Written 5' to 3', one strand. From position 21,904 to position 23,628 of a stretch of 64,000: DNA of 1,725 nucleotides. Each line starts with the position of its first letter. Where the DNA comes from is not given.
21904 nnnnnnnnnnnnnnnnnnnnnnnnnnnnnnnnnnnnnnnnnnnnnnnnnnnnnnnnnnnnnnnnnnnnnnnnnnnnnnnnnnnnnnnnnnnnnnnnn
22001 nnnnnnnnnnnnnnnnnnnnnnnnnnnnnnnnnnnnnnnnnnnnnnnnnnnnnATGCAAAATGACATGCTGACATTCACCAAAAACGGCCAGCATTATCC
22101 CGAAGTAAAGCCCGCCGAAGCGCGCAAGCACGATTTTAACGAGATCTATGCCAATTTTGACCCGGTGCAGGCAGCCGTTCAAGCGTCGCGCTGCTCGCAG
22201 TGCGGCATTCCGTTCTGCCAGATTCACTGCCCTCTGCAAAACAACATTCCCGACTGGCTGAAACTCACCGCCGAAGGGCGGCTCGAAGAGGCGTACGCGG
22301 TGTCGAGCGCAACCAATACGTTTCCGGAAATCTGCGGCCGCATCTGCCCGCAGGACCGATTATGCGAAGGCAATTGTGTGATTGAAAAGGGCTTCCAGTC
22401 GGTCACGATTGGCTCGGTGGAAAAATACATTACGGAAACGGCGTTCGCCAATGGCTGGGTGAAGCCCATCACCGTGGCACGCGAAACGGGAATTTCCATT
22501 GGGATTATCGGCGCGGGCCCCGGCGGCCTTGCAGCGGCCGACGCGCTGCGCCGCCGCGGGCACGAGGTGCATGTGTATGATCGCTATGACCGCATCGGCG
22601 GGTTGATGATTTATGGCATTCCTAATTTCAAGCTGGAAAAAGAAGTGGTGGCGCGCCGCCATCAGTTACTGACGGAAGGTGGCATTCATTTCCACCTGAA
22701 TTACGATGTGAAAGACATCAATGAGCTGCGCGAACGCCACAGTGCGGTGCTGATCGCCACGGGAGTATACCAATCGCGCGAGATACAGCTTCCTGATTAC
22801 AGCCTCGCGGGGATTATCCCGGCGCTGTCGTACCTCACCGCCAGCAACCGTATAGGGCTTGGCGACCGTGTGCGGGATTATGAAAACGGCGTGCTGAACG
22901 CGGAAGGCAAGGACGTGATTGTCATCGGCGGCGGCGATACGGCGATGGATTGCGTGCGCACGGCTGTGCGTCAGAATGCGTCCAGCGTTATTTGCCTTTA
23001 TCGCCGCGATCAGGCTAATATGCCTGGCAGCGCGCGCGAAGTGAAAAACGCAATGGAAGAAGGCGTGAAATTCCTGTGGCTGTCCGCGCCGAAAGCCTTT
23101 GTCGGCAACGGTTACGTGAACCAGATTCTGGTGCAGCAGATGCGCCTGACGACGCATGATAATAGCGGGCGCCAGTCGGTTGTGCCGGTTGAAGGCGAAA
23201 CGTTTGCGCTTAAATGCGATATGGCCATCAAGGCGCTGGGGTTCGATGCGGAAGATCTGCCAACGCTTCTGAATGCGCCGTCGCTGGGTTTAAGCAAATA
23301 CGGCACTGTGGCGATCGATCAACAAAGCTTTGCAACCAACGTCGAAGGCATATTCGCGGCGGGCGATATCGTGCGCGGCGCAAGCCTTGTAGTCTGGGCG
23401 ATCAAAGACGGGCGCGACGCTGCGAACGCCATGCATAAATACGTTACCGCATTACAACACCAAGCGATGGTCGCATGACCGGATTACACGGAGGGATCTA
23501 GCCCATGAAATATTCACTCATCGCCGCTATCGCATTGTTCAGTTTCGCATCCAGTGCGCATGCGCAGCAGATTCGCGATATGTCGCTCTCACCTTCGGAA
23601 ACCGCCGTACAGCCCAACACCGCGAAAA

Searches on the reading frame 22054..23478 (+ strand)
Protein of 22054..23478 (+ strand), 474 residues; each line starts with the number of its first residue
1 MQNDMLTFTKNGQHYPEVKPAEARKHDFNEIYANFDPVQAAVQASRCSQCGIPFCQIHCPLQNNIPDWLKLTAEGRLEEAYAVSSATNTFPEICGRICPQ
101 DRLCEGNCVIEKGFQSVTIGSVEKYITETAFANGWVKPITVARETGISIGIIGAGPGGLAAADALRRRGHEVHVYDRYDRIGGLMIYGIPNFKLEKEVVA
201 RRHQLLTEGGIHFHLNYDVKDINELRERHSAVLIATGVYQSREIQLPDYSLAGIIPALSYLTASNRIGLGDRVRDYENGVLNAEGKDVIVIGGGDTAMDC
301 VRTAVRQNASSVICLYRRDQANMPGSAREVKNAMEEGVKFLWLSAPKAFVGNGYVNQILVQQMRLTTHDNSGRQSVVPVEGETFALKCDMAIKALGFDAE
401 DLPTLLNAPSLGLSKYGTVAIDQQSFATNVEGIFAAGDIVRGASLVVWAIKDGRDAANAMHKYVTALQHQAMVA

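Call 16: search_protein_families(library=pfam, proteins=[window:22054-23478:+], max_evalue=0.001)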
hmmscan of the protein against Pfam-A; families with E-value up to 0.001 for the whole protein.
window:22054-23478:+ (474 aa): 11 families
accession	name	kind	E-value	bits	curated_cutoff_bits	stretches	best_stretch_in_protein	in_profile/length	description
PF14691.11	Fer4_20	-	1.2e-36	125.4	25.8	1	24-134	1-112/113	Dihydroprymidine dehydrogenase domain II, 4Fe-4S cluster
PF07992.20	Pyr_redox_2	-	3.1e-26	92.9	26.1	1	150-453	4-291/291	Pyridine nucleotide-disulphide oxidoreductase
PF00070.33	Pyr_redox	-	3.1e-12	47.3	22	1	149-225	2-69/82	Pyridine nucleotide-disulphide oxidoreductase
PF13738.12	Pyr_redox_3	-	1.1e-10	41.7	30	1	282-437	161-305/305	Pyridine nucleotide-disulphide oxidoreductase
PF13450.12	NAD_binding_8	-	8.8e-10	39.2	21.9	1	151-185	1-35/68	NAD(P)-binding Rossmann-like domain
PF12831.13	FAD_oxidored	-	3.2e-06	27.2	27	1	151-189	4-42/416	FAD dependent oxidoreductase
PF03486.20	HI0933_like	-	5.4e-05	23.2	50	0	150-182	4-36/244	HI0933-like protein Rossmann domain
PF01593.30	Amino_oxidase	-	0.00013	21.9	19.8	1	157-185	2-30/443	Flavin containing amine oxidoreductase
PF01946.23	Thi4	-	0.00018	21.3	26.2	0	149-218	20-89/235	Thi4 family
PF01494.25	FAD_binding_3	-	0.00077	19.2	22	0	149-179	4-34/349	FAD binding domain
PF01262.27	AlaDh_PNT_C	-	0.00091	19.2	23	0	148-177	30-59/214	Alanine dehydrogenase/PNT, C-terminal domain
